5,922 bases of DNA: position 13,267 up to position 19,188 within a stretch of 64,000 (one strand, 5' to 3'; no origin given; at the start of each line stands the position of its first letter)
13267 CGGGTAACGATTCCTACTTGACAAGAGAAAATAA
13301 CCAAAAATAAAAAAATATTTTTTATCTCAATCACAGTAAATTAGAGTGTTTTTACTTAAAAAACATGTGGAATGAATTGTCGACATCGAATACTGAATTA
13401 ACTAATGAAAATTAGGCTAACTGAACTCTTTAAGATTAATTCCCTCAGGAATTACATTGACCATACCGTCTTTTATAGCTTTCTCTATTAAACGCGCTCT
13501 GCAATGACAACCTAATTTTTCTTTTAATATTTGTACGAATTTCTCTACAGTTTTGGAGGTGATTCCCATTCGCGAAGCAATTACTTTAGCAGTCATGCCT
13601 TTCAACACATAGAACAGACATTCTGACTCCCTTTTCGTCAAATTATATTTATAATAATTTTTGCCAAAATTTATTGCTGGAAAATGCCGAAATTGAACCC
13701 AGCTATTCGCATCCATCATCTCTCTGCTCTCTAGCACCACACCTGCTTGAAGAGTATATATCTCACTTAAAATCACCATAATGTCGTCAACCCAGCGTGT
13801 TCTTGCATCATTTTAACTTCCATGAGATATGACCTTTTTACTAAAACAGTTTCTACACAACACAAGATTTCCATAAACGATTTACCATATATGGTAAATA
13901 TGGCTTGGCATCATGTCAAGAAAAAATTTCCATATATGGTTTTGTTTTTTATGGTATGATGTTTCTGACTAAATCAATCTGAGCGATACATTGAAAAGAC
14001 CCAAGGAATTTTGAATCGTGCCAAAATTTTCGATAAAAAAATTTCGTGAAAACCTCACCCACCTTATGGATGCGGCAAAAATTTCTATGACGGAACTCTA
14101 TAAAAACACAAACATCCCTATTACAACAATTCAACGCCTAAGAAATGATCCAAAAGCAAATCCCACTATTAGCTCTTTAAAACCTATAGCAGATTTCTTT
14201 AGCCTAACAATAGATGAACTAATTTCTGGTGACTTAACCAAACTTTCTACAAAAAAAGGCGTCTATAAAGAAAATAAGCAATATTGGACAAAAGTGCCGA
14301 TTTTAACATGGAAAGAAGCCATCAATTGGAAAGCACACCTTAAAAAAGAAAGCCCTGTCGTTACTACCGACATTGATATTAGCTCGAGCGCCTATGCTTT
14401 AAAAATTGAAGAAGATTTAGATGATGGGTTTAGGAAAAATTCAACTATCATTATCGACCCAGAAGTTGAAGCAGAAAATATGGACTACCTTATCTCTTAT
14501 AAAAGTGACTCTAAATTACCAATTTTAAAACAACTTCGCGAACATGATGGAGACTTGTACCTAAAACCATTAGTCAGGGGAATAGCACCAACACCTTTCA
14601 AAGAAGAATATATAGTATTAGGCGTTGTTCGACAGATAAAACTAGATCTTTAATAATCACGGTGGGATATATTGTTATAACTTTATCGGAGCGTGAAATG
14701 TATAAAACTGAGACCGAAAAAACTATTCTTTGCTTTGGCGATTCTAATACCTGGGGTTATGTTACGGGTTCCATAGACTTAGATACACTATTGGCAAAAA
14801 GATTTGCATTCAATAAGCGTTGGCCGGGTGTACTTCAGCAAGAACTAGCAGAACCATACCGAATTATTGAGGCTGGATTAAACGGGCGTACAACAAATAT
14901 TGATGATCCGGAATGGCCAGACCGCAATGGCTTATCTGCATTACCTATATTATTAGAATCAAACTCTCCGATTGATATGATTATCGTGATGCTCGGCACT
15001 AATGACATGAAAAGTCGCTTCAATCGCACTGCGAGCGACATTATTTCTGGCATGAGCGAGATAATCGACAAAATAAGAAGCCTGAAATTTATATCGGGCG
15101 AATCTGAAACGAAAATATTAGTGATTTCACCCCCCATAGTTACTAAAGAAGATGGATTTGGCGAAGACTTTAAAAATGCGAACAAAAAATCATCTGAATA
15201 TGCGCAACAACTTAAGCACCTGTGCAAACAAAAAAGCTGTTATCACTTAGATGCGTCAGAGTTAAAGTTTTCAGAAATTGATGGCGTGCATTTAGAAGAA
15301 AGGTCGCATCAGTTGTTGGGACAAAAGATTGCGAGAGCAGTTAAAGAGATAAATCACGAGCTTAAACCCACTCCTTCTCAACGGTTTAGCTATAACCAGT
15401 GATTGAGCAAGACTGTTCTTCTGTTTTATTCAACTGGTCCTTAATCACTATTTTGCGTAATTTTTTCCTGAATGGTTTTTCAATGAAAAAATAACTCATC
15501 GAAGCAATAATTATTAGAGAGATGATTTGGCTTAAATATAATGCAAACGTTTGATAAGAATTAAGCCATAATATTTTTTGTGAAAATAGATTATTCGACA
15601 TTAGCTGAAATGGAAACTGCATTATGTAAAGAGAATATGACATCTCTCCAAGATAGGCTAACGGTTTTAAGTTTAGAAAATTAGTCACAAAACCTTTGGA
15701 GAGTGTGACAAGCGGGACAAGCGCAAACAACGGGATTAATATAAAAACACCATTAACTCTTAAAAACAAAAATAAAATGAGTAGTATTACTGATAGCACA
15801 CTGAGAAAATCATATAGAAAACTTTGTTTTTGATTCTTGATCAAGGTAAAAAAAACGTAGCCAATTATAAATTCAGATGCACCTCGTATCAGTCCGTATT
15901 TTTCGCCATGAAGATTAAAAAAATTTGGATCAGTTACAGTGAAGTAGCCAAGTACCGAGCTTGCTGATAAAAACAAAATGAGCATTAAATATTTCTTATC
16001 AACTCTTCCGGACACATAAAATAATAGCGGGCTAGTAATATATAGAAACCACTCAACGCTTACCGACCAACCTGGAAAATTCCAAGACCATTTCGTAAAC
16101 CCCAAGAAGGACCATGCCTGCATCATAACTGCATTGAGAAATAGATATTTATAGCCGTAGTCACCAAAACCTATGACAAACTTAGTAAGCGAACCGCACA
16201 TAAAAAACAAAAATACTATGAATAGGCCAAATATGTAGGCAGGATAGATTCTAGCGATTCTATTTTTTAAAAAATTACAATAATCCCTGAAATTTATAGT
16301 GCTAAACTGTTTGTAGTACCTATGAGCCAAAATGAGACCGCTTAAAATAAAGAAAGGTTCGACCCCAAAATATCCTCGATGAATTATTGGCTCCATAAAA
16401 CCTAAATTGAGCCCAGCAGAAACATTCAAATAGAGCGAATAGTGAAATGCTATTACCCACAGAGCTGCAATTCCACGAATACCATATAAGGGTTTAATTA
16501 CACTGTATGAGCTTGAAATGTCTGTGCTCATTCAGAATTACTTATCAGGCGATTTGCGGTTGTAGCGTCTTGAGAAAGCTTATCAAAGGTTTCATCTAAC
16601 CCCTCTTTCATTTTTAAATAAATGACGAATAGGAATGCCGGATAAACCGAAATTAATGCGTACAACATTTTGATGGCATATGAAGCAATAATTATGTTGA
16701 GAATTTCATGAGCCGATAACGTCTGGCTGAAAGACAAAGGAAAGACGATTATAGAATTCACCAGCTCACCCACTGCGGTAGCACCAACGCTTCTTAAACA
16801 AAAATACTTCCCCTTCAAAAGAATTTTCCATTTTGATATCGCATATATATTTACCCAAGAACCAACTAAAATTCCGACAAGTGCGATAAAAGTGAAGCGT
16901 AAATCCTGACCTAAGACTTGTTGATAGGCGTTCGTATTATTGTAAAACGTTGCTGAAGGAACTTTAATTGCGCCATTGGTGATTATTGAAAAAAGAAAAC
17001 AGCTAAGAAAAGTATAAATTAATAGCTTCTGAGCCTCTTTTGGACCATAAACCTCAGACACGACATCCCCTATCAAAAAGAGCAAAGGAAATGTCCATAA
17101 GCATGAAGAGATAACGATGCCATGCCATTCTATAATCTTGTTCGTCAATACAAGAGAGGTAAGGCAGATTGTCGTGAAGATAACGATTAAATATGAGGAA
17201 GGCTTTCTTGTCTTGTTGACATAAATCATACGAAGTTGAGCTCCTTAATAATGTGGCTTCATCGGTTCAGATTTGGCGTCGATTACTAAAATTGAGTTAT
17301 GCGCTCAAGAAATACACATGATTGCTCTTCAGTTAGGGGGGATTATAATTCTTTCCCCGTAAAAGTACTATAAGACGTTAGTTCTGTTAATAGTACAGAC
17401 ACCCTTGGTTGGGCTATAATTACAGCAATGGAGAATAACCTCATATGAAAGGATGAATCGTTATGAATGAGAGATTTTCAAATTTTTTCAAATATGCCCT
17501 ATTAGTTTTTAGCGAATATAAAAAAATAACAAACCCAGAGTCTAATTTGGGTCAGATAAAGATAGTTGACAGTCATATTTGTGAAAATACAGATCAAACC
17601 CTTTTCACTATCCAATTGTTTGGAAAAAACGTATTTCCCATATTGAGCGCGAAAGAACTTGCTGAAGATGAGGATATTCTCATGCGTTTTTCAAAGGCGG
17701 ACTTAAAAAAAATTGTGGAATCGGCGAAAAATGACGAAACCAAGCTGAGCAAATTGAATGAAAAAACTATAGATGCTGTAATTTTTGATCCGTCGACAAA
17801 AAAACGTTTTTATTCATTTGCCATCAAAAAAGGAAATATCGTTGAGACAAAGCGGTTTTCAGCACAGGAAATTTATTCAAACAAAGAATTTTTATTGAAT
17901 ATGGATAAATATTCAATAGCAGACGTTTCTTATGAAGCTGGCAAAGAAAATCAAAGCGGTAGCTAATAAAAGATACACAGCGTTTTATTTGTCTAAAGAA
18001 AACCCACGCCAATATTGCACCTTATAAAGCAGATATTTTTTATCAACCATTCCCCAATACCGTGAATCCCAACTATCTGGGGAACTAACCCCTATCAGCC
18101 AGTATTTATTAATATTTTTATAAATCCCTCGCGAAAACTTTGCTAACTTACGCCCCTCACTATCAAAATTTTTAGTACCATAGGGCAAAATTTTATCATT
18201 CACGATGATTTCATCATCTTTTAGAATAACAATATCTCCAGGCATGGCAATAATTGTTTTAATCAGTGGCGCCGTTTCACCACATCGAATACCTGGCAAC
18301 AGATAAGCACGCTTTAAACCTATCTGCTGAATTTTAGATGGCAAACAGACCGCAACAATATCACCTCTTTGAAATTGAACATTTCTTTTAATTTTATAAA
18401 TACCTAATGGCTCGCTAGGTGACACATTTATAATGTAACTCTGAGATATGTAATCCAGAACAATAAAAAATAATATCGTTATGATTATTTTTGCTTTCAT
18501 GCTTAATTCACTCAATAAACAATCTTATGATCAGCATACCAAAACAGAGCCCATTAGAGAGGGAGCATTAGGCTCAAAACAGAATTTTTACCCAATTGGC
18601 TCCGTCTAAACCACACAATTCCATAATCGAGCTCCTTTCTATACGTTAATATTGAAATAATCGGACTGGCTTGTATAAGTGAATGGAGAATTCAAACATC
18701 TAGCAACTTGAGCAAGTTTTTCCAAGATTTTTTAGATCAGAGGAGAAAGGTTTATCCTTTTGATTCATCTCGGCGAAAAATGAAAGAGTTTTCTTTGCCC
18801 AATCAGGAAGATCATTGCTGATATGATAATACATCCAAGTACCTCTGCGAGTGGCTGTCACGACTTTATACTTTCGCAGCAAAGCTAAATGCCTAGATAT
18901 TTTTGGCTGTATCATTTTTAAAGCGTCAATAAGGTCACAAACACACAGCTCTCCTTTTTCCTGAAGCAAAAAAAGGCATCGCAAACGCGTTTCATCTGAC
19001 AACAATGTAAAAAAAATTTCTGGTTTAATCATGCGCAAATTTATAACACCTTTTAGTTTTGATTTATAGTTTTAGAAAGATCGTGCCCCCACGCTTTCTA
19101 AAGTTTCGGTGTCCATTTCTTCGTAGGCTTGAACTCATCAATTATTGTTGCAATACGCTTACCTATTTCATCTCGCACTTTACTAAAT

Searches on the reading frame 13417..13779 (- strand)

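Call 10: search_protein_families(library=pfam, proteins=[window:13417-13779:-], max_evalue=0.01)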
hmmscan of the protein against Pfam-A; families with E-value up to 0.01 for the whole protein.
window:13417-13779:- (120 aa): 4 families
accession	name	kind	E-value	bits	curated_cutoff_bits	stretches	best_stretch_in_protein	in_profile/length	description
PF00196.25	GerE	-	5.7e-13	48.7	23.5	1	46-100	2-56/57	Bacterial regulatory proteins, luxR family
PF08281.18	Sigma70_r4_2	-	6.5e-05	22.9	25.7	1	47-83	11-48/54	Sigma-70, region 4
PF13518.12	HTH_28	-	0.00028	21.3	25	1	54-87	5-38/52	Helix-turn-helix domain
PF01978.25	TrmB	-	0.0063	16.8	25.6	0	44-88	3-49/68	Sugar-specific transcriptional regulator TrmB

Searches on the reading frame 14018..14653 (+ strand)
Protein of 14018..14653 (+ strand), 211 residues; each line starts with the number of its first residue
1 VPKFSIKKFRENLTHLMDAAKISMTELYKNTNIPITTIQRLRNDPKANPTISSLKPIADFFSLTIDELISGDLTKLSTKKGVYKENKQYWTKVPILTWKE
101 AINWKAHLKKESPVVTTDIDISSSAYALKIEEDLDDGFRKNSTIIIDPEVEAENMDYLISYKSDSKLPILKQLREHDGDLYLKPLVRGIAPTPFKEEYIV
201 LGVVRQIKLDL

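Call 10: search_protein_families(library=pfam, proteins=[window:14018-14653:+], max_evalue=0.01)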
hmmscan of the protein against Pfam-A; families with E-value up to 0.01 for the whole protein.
window:14018-14653:+ (211 aa): 5 families
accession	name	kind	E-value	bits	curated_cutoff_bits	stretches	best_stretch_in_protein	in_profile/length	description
PF13443.12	HTH_26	-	8.4e-10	39.2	22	1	12-69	1-58/63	Cro/C1-type HTH DNA-binding domain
PF01381.28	HTH_3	-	1.9e-05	25.1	23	1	17-68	5-55/55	Helix-turn-helix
PF00717.28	Peptidase_S24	-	3.9e-05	23.8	23.3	1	109-204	19-115/116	Peptidase S24-like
PF20317.4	HTH_60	-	0.0081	17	24.1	0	7-49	4-46/140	Helix-turn-helix domain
PF05508.16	Ran-binding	-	0.0099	15.5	25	0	61-137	194-254/304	RanGTP-binding protein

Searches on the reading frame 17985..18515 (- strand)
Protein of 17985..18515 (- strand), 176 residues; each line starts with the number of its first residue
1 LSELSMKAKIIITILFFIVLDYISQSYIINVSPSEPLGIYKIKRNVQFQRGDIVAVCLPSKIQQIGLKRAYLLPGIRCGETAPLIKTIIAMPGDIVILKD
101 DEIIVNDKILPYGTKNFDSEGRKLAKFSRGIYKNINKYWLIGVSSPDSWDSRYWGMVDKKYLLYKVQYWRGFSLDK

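Call 24: search_protein_families(library=pfam, proteins=[window:17985-18515:-], max_evalue=0.001)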
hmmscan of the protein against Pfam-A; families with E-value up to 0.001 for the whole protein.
window:17985-18515:- (176 aa): 1 family
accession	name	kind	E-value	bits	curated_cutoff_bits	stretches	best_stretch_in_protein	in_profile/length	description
PF10502.14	Peptidase_S26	-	4.2e-21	76.1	22.9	1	7-167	6-164/168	Signal peptidase, peptidase S26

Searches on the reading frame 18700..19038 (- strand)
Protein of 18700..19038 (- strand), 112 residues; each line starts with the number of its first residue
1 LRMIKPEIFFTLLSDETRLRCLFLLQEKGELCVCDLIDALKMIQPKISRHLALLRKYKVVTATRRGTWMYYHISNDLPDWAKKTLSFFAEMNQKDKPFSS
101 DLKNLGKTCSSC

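Call 31: search_protein_families(library=pfam, proteins=[window:18700-19038:-], max_evalue=0.01)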
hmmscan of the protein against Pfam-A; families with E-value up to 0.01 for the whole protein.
window:18700-19038:- (112 aa): 1 family
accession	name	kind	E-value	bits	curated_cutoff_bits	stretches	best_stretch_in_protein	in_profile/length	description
PF01022.26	HTH_5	-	2.5e-13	50.1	22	1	15-56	1-41/47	Bacterial regulatory protein, arsR family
